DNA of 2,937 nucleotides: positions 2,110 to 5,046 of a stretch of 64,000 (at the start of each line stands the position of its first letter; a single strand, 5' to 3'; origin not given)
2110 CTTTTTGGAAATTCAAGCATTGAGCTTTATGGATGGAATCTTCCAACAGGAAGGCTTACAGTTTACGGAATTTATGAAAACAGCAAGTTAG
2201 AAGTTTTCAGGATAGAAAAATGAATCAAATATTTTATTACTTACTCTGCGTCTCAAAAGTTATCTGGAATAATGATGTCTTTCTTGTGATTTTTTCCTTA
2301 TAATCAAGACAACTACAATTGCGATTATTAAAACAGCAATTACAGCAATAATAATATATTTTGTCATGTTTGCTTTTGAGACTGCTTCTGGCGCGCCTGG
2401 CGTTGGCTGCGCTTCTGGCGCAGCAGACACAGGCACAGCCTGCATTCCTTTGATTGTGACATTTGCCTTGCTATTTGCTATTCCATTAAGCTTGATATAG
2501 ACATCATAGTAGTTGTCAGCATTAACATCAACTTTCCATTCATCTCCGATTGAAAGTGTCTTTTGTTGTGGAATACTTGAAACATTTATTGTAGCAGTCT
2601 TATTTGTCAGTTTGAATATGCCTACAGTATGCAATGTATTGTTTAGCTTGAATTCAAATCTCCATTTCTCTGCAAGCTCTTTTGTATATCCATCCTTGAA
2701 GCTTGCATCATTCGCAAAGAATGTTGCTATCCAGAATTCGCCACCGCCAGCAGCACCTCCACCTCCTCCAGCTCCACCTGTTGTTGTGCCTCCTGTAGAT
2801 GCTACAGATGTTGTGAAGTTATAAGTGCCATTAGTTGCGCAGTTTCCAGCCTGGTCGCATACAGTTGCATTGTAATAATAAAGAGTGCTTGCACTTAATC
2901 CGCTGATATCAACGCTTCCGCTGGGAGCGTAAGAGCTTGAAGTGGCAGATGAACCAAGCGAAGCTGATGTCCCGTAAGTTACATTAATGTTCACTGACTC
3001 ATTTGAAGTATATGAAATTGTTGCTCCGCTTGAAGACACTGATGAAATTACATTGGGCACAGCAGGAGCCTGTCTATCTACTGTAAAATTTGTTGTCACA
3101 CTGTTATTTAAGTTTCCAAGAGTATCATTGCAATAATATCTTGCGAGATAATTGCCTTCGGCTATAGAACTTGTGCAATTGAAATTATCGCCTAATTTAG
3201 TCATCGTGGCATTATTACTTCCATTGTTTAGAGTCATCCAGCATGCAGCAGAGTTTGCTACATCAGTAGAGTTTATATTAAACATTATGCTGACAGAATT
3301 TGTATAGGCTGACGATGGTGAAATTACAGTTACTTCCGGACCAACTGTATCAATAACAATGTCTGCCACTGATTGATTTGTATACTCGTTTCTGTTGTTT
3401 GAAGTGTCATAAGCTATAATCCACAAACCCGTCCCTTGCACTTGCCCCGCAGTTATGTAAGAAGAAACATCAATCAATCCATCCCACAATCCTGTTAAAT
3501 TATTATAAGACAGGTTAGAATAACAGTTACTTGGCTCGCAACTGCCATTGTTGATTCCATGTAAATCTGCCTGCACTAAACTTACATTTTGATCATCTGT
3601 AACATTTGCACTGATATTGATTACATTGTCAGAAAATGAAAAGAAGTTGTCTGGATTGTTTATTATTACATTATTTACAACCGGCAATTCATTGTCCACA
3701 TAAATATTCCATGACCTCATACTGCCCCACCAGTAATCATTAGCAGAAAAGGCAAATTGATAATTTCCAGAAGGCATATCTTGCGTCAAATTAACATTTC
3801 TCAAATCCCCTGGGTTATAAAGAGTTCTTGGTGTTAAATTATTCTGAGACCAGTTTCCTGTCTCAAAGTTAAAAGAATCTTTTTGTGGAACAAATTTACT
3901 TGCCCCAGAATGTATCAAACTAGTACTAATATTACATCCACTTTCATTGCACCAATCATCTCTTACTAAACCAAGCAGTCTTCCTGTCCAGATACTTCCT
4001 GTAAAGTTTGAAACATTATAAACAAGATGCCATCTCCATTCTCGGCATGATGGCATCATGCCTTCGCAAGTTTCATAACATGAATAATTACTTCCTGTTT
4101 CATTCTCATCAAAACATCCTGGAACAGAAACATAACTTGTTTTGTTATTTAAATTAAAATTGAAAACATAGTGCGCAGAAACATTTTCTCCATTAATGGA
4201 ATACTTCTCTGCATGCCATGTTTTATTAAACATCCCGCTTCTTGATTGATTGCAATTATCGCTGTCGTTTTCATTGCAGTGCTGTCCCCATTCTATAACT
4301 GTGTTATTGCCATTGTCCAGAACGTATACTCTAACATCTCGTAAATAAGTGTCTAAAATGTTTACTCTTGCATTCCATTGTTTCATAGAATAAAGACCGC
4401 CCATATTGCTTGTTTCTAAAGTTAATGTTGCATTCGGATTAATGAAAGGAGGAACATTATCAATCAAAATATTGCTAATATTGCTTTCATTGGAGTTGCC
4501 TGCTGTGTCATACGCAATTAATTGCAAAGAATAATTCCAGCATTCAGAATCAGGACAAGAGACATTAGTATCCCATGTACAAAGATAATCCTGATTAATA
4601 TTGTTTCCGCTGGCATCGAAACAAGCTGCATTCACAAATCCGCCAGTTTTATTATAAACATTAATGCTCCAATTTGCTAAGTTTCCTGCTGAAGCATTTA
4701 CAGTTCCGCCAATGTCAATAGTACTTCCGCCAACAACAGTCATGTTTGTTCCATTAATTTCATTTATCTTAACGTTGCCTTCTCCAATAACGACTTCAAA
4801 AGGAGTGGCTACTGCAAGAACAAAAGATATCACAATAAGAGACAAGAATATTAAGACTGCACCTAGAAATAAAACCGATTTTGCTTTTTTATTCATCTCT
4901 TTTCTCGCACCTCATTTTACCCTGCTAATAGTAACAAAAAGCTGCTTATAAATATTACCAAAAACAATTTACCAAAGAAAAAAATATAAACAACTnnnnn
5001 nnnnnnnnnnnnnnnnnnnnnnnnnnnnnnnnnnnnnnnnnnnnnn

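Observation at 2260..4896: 878-aa surface protein saturated with N-glycosylation sequons and carrying a poly-Gly linker and C-terminal anchor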

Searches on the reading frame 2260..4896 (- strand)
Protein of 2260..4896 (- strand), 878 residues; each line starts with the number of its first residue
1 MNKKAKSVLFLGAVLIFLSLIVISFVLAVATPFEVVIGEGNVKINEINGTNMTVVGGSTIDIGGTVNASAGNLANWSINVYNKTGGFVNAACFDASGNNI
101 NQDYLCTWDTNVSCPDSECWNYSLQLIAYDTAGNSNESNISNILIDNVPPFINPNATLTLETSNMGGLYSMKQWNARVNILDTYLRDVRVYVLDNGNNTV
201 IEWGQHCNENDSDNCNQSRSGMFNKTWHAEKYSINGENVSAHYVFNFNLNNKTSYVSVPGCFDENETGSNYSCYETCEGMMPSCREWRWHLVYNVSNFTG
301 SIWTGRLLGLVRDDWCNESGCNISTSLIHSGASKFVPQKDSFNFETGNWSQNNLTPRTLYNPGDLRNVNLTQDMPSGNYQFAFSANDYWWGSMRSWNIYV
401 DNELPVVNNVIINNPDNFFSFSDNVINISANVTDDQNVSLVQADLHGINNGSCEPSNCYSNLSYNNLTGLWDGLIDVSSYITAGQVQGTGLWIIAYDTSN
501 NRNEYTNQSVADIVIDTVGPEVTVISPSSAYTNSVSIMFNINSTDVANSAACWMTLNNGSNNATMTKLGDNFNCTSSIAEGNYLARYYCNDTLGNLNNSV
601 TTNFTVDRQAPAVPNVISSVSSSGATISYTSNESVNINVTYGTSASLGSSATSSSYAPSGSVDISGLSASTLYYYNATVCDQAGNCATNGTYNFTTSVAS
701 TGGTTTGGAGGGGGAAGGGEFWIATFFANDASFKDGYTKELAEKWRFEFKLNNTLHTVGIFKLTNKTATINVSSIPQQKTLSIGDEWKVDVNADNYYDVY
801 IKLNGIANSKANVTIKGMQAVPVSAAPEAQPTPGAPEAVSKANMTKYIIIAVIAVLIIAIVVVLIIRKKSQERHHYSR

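Call 4: search_protein_families(library=pfam, proteins=[window:2260-4896:-], max_evalue=1)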
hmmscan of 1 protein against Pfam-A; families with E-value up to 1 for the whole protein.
window:2260-4896:- (878 aa): 5 families
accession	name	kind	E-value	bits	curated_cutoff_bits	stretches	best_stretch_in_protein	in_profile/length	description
PF19077.6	Big_13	-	1.6e-06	29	27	1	523-607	15-101/102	Bacterial Ig-like domain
PF15418.12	DUF4625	-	0.014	16.1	27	0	401-446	10-57/131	Domain of unknown function (DUF4625)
PF16656.11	Pur_ac_phosph_N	-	0.026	15.5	30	1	619-696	10-93/93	Purple acid Phosphatase, N-terminal domain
PF02009.21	RIFIN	-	0.16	12.3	32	1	789-865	227-303/327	Rifin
PF15102.11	TMEM154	-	0.78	10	30.3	1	847-874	66-93/153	TMEM154 protein family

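Call 5: search_protein_families(library=ncbifam, proteins=[window:2260-4896:-], max_evalue=1)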
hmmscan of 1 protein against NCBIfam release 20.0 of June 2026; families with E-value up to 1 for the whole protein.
window:2260-4896:- (878 aa): 3 families
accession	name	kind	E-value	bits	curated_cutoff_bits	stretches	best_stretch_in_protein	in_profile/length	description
NF045522.1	MXAN_2561_fam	equivalog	0.0036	16.8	150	1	571-718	130-289/304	MXAN_2561 family MXYO-CTERM-anchored protein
NF033218.1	anchor_AmaP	equivalog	0.11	12.3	55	0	836-871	38-74/166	alkaline shock response membrane anchor protein AmaP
NF047446.1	barrel_OmpL47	domain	0.27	11.7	40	0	579-606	41-68/68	OmpL47-type beta-barrel domain-containing protein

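Call 6: find_homologous_proteins(query=window:2260-4896:-)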
Query window:2260-4896:- (878 aa): 5 proteins with E <= 0.001 among 8000 candidates.
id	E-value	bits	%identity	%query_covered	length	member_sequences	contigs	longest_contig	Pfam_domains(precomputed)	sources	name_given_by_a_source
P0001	0.0e+0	1986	100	100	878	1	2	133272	PF19077.7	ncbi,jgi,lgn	jgi:hypothetical protein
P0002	1.5e-212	726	68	55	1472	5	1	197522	PF19077.7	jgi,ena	-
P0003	2.3e-20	90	40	15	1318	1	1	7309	PF19078.7,PF19077.7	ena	-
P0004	1.2e-17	81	32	31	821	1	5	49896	PF15418.13,PF19077.7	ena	-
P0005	2.2e-6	44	35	14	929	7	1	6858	PF15418.13,PF17957.8,PF19077.7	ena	-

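Call 9: list_cluster_members(proteins=[P0001, P0002])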
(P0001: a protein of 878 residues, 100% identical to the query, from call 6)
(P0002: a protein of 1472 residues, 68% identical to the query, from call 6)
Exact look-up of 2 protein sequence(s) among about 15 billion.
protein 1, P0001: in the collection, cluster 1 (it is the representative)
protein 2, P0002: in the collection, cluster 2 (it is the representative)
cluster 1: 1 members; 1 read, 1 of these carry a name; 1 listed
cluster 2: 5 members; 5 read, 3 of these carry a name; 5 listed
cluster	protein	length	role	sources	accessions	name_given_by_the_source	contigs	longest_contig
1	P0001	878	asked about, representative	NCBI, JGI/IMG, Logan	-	hypothetical protein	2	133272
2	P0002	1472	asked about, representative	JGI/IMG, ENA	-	-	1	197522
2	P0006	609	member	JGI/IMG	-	hypothetical protein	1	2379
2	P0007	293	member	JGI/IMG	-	hypothetical protein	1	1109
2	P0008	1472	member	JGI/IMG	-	hypothetical protein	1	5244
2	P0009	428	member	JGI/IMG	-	-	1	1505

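Call 10: find_encoding_contigs(protein=P0001, flank=10000, max_places=4)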
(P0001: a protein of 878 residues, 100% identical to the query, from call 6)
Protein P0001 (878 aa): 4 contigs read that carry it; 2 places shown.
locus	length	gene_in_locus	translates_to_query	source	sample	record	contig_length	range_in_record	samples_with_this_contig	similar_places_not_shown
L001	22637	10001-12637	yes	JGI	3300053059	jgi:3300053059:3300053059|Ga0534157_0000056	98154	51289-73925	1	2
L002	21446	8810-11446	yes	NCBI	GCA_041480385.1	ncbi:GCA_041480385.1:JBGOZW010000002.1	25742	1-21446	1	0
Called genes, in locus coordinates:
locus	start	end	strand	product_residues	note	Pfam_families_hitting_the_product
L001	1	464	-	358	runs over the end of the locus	PF02073:Peptidase_M29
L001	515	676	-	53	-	-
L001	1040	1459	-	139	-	-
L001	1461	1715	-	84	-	PF05239:PRC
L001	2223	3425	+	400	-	PF01637:ATPase_2 (weak), PF13191:AAA_16, PF00004:AAA (weak), PF13401:AAA_22, PF22703:Cdc6_lid, PF09079:WHD_Cdc6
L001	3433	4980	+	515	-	PF01336:tRNA_anti-codon (weak), PF00149:Metallophos, PF04042:DNA_pol_E_B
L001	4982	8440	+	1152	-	PF03833:PolC_DP2_N, PF24844:PolC_DP2_central, PF24846:PolC_DP2_cat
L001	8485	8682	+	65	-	-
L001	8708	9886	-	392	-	PF01970:TctA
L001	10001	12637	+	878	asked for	PF19077:Big_13 (faint)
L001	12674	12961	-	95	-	-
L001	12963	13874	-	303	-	PF03193:RsgA_GTPase (faint), PF01926:MMR_HSR1, PF02421:FeoB_N (faint), PF16897:MMR_HSR1_Xtn, PF02824:TGS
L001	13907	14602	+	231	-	PF01902:Diphthami_syn_2_N, PF28410:Diphthami_syn_2_C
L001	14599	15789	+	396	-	PF00675:Peptidase_M16, PF05193:Peptidase_M16_C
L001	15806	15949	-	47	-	-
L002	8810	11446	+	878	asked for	PF19077:Big_13 (faint)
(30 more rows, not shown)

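Call 11: find_encoding_contigs(protein=P0002, flank=10000, max_places=4)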
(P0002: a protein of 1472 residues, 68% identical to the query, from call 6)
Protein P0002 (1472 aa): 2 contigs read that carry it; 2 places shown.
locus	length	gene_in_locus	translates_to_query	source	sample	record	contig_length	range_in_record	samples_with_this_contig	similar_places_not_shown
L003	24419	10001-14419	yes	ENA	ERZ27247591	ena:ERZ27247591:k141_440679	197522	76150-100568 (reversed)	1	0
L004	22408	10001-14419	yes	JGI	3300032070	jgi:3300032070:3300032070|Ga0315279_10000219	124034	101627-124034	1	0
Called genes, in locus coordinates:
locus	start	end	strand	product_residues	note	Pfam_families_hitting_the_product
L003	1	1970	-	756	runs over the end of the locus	-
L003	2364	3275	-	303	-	-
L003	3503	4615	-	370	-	-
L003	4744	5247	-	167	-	PF08281:Sigma70_r4_2 (faint), PF13412:HTH_24 (faint), PF13384:HTH_23 (faint)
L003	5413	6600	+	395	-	PF07705:CARDB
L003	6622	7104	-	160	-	-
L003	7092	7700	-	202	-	-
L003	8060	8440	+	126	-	-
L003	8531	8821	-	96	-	-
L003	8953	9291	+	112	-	PF02643:DUF192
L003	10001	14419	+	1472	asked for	PF19077:Big_13 (faint)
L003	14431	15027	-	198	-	PF00149:Metallophos, PF12850:Metallophos_2, PF14582:Metallophos_3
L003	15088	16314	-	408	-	PF01882:DUF58, PF00092:VWA, PF13519:VWA_2, PF13768:VWA_3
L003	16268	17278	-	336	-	PF20030:bpMoxR (faint), PF01078:Mg_chelatase, PF07726:AAA_3, PF07728:AAA_5, PF00158:Sigma54_activat (weak), PF01078:Mg_chelatase, PF07724:AAA_2 (weak), PF17863:AAA_lid_2, +5 more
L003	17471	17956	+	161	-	PF13636:Methyltranf_PUA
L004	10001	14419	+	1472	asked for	PF19077:Big_13 (faint)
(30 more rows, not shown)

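Call 33: search_protein_representatives(protein=window:2260-4896:-)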
Query: 878 residues. Proteins with E-value up to 0.001 (for the whole library): 6915; up to 1e-10: 2835; up to 1e-30: 242. The best 150 are listed.
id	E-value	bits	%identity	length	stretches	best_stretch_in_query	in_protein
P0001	0.0e+00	1986.0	100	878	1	1-878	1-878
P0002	4.6e-213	726.2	49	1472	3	35-521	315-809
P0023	3.9e-212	723.2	51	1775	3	39-522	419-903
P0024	4.0e-122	425.4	35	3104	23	605-708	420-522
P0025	1.3e-121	423.7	37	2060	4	54-400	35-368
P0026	3.8e-118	412.2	38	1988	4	51-519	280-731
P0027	4.0e-106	372.4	42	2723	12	608-700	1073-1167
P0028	3.9e-101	355.9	34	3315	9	48-428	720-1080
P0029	8.9e-99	348.2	34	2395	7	47-395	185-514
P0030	3.9e-88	312.9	34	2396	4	45-616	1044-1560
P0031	8.1e-88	311.9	34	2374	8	28-486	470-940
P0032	6.8e-85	302.2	36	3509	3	44-395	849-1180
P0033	5.9e-82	292.5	35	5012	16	600-697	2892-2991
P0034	4.9e-80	286.1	35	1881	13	601-697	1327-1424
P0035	1.3e-79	284.8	29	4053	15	603-725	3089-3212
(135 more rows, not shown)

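Call 64: search_solved_structures(query=window:2263-4896:-, max_evalue=0.1)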
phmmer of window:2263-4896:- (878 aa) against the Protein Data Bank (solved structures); distinct sequences matched with E-value up to 0.1: 0.
